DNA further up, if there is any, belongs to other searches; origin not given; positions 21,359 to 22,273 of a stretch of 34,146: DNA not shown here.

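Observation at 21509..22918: Tightly coupled operon: C39-like cysteine peptidase, SET-domain methyltransferase and cupin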

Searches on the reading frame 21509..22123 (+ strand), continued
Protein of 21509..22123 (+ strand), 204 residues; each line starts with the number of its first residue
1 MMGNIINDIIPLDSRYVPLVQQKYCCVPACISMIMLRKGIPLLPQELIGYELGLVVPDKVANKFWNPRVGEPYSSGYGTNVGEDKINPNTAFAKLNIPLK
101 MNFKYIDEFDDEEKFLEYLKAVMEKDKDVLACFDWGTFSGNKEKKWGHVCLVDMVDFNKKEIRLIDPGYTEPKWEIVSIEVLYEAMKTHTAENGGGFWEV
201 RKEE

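Call 52: search_protein_representatives(alignment_id=A1)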
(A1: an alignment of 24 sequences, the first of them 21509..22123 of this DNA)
Query: 24 sequences, 207 profile positions. Proteins with E-value up to 0.001 (for the whole library): 644; up to 1e-10: 430; up to 1e-30: 138. The best 150 are listed.
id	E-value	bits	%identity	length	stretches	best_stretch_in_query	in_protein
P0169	2.2e-89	314.7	-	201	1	8-204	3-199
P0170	2.2e-78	278.7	-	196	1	9-205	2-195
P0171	3.0e-75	268.5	-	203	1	9-205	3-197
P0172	3.2e-72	258.6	-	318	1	12-206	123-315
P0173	6.0e-72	257.7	-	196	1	10-204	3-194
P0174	1.8e-71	256.1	-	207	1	7-204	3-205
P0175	9.5e-67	240.7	-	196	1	8-203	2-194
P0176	2.2e-65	236.3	-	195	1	8-203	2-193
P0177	5.9e-64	231.6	-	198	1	8-193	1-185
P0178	5.6e-63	228.4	-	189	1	15-204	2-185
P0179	4.4e-61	222.2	-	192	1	14-204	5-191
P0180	1.5e-60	220.5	-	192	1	15-203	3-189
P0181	3.1e-60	219.5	-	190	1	14-203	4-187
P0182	3.7e-60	219.2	-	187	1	14-204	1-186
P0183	7.1e-60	218.3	-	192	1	8-204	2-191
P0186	3.6e-59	216.0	-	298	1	37-205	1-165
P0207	8.6e-50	185.3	-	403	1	13-203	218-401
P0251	2.3e-38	148.0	-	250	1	83-203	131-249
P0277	8.1e-35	136.4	-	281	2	11-143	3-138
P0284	4.1e-34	134.1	-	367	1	9-203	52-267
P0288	2.4e-33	131.6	-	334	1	11-203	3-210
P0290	4.0e-33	130.9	-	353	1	8-203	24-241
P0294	1.5e-32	129.0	-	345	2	6-147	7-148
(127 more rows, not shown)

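Call 53: search_protein_families(library=pfam, proteins=[P0172, P0186, P0207, P0284, P0288, P0290, P0294, P0251, P0277, P0005], max_evalue=0.01)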
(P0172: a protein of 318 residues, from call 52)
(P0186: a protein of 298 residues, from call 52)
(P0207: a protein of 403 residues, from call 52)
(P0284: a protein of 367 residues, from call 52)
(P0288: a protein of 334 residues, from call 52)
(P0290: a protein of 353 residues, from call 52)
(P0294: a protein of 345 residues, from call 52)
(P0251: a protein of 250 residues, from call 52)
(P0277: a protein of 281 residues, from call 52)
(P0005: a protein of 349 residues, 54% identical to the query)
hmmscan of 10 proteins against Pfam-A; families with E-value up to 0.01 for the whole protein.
P0172 (318 aa): 2 families
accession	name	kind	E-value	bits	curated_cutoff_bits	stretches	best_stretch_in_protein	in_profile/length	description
PF07883.17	Cupin_2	-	0.0001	22.4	27.2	1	53-102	12-60/70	Cupin domain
PF13529.12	Peptidase_C39_2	-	0.0031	18.5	24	1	130-278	3-142/143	Peptidase_C39 like family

P0186 (298 aa): 2 families
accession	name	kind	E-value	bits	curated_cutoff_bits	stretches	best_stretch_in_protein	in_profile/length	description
PF00293.34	NUDIX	-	9.3e-14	52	21.1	1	171-282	8-128/134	NUDIX domain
PF03412.21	Peptidase_C39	-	0.0049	17.1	22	1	109-146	85-122/133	Peptidase C39 family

P0207 (403 aa): 1 family
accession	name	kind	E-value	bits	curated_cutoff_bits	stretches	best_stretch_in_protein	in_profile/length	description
PF03575.23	Peptidase_S51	-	5.6e-20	72.3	23.9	1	41-213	44-205/206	Peptidase family S51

P0284 (367 aa): 0 families

P0288 (334 aa): 0 families

P0290 (353 aa): 0 families

P0294 (345 aa): 0 families

P0251 (250 aa): 1 family
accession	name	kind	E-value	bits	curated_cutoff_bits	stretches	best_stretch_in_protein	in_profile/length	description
PF10092.14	DUF2330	-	1.3e-05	25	24.7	1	41-134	21-114/279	Uncharacterized protein conserved in bacteria (DUF2330)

P0277 (281 aa): 0 families

P0005 (349 aa): 3 families
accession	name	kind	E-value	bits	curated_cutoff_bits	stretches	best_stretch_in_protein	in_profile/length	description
PF00293.34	NUDIX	-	1.5e-17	64.3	21.1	1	6-145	3-132/134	NUDIX domain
PF14815.12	NUDIX_4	-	0.0014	18.9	35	0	9-67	1-54/113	NUDIX domain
PF22327.2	Nudt16-like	-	0.0023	18.3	27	1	39-72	37-71/161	U8 snoRNA-decapping enzyme-like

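Call 57: search_protein_families(library=pfam, alignment_id=A1, max_evalue=0.1)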
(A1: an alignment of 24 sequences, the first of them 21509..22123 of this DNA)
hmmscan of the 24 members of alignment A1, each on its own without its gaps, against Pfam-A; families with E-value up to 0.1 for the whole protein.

A. member 1, window:21509-22123:+ (204 aa): 2 families
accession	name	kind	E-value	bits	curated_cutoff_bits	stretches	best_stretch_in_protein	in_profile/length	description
PF13529.12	Peptidase_C39_2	-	0.019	16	24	1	17-48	3-38/143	Peptidase_C39 like family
PF08990.16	Docking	-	0.07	13.3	20.9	1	111-123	2-14/29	Erythronolide synthase docking domain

B. families by the number of members that match (of 24 scanned): 9 families
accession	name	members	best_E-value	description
PF13529.12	Peptidase_C39_2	10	1.9e-06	Peptidase_C39 like family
PF03412.21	Peptidase_C39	7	0.00051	Peptidase C39 family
PF00293.34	NUDIX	1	1.5e-17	NUDIX domain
PF07883.17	Cupin_2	1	5.4e-07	Cupin domain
PF11814.14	DUF3335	1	0.00086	Peptidase_C39 like family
PF14815.12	NUDIX_4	1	0.0014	NUDIX domain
PF23542.1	DUF1512_C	1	0.0014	Domain of unknown function (DUF1512) C-terminal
PF22327.2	Nudt16-like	1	0.0023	U8 snoRNA-decapping enzyme-like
PF08990.16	Docking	1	0.07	Erythronolide synthase docking domain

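Call 64: fold_search(model_id=the predicted structure, library=pdb)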
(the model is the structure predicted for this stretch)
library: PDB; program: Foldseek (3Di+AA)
matches with E <= 10: 500; with E <= 0.001: 22
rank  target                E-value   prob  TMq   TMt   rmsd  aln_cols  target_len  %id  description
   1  2bu3_B                1.1e-06  1.00  0.60  0.60   6.0       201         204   16  Acyl-enzyme intermediate between Alr0975 and glutathione at pH 3.4 (released 2005-12-14)
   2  6th5_B                1.3e-06  1.00  0.60  0.57   5.8       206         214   16  Crystal structure of mature wildtype primitive Phytochelatin synthase from Nostoc spec. - Alr0975 (released 2020-11-25)
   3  6tho_A                2.1e-06  1.00  0.59  0.55   5.8       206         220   16  Acylintermediate of glutathione and the mature primitive phytochelatin synthase Alr0975 from Nostoc PCC 7120 at atomic (released 2020-12-02)
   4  2bu3_A                2.2e-06  1.00  0.61  0.62   4.5       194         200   18  Acyl-enzyme intermediate between Alr0975 and glutathione at pH 3.4 (released 2005-12-14)
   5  2btw_B                2.7e-06  1.00  0.60  0.59   4.7       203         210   16  Crystal structure of Alr0975 (released 2005-12-14)
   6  2btw_A                3.4e-06  1.00  0.60  0.59   4.7       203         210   16  Crystal structure of Alr0975 (released 2005-12-14)
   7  6tho_B                3.6e-06  1.00  0.62  0.58   4.3       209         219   15  Acylintermediate of glutathione and the mature primitive phytochelatin synthase Alr0975 from Nostoc PCC 7120 at atomic (released 2020-12-02)
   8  22oc                  4.1e-06  1.00  0.58  0.61   4.2       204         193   13  Crystal structure of P210 CD lyase (released 2026-03-18)
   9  6th5_A                7.1e-06  1.00  0.60  0.58   4.7       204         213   16  Crystal structure of mature wildtype primitive Phytochelatin synthase from Nostoc spec. - Alr0975 (released 2020-11-25)
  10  8z4h_A                1.7e-05  1.00  0.52  0.47   4.7       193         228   16  Pseudomurein Endoisopeptidase PeiR (released 2025-04-23)
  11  8z4n_A                1.8e-05  1.00  0.51  0.46   4.8       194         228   16  Pseudomurein Endoisopeptidase PeiR-C90A (released 2025-04-23)
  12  9qvs                  2.5e-05  1.00  0.54  0.38   6.4       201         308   13  Crystal structure of the CtaG_D144N variant from Ruminiclostridium cellulolyticum (P2(1)-small) (released 2025-10-01)
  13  3erv                  2.6e-05  1.00  0.52  0.53   7.5       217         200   18  Crystal structure of an putative C39-like peptidase from Bacillus anthracis (released 2008-10-14)
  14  6tjl_A                3.6e-05  1.00  0.61  0.58   4.5       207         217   15  Mature primitive pytochelatin synthase Alr0975 from Nostoc species bound to glutathione (released 2020-12-09)
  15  9quz                  4.0e-05  1.00  0.54  0.38   6.7       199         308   14  Crystal structure of CtaG from Ruminiclostridium cellulolyticum (P2(1)-small) (released 2025-10-01)
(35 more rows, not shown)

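Call 65: search_protein_families(library=padloc, proteins=[window:21509-22123:+], max_evalue=0.01)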
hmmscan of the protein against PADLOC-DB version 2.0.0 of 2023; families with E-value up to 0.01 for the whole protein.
window:21509-22123:+ (204 aa): 0 families

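Call 66: search_protein_families(library=phrogs, proteins=[window:21509-22123:+], max_evalue=0.01)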
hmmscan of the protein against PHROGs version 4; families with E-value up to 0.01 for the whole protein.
window:21509-22123:+ (204 aa): 0 families

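Call 81: search_protein_families(library=pfam, proteins=[L032:3807-4148:+, L032:3456-3803:+, L019:4696-5034:+, L018:2297-2749:-, L032:2152-2814:+, L011:5158-5628:+, L011:6615-8024:+], max_evalue=0.01)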
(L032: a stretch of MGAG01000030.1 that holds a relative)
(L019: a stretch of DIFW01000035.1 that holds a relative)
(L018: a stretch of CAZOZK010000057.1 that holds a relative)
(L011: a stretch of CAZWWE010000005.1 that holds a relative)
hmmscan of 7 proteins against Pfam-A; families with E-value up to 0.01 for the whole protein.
L032:3807-4148:+ (113 aa): 3 families
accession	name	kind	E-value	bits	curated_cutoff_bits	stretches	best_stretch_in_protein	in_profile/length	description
PF07883.17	Cupin_2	-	7.1e-07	29.3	27.2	1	50-87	17-53/70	Cupin domain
PF21621.3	MPI_cupin_dom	-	0.00058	20.2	27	1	28-90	6-67/79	Mannose-6-phosphate isomerase, cupin domain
PF05899.18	Cupin_3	-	0.0034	17.5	23.5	1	54-87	28-61/74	EutQ-like cupin domain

L032:3456-3803:+ (115 aa): 0 families

L019:4696-5034:+ (112 aa): 6 families
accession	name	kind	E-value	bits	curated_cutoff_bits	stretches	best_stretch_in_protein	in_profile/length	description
PF07883.17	Cupin_2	-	3.5e-06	27.1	27.2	1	56-92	22-60/70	Cupin domain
PF05899.18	Cupin_3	-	3.9e-06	26.9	23.5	1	33-91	8-61/74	EutQ-like cupin domain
PF03079.20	ARD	-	0.00016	22.3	27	1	57-91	97-136/157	ARD/ARD' family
PF06249.18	EutQ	-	0.00084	19.6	21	1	56-100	99-145/152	Ethanolamine utilisation protein EutQ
PF02311.25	AraC_binding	-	0.0013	18.9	21.1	1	57-90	28-61/135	AraC-like ligand binding domain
PF21621.3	MPI_cupin_dom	-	0.0076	16.6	27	0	42-99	19-77/79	Mannose-6-phosphate isomerase, cupin domain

L018:2297-2749:- (150 aa): 5 families
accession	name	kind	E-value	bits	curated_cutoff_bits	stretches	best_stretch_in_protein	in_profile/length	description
PF07883.17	Cupin_2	-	1e-15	57.6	27.2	1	55-124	2-69/70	Cupin domain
PF02311.25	AraC_binding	-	6.5e-07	29.6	21.1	1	78-128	29-78/135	AraC-like ligand binding domain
PF05899.18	Cupin_3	-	0.00026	21.1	23.5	1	67-107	20-61/74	EutQ-like cupin domain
PF00190.28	Cupin_1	-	0.0024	17.9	22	1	67-132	49-120/151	Cupin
PF21621.3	MPI_cupin_dom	-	0.0097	16.3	27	0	80-111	37-68/79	Mannose-6-phosphate isomerase, cupin domain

L032:2152-2814:+ (220 aa): 1 family
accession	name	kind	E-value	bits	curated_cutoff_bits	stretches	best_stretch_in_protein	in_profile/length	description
PF03575.23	Peptidase_S51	-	5.3e-32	111.6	23.9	1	5-211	1-206/206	Peptidase family S51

L011:5158-5628:+ (156 aa): 3 families
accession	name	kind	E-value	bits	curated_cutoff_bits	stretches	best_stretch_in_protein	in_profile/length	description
PF13419.12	HAD_2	-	6.3e-07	30.1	23.8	1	83-140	120-177/178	Haloacid dehalogenase-like hydrolase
PF13242.12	Hydrolase_like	-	1.9e-05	24.9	22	1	98-153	4-60/75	HAD-hyrolase-like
PF00702.32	Hydrolase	-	0.00072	20.4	26.4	1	76-135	136-191/191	haloacid dehalogenase-like hydrolase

L011:6615-8024:+ (469 aa): 0 families

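Call 86: find_related_loci(query=A1, collection=viral_contigs, flank=5000)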
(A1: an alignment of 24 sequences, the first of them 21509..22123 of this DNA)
Query A1 (204 aa) in viral_contigs; peptide patterns used: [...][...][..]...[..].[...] (x = any residue, [..] = any of these).
6 stretches matched a pattern, but none encodes a relative of the query by tblastn (E <= 1e-3).
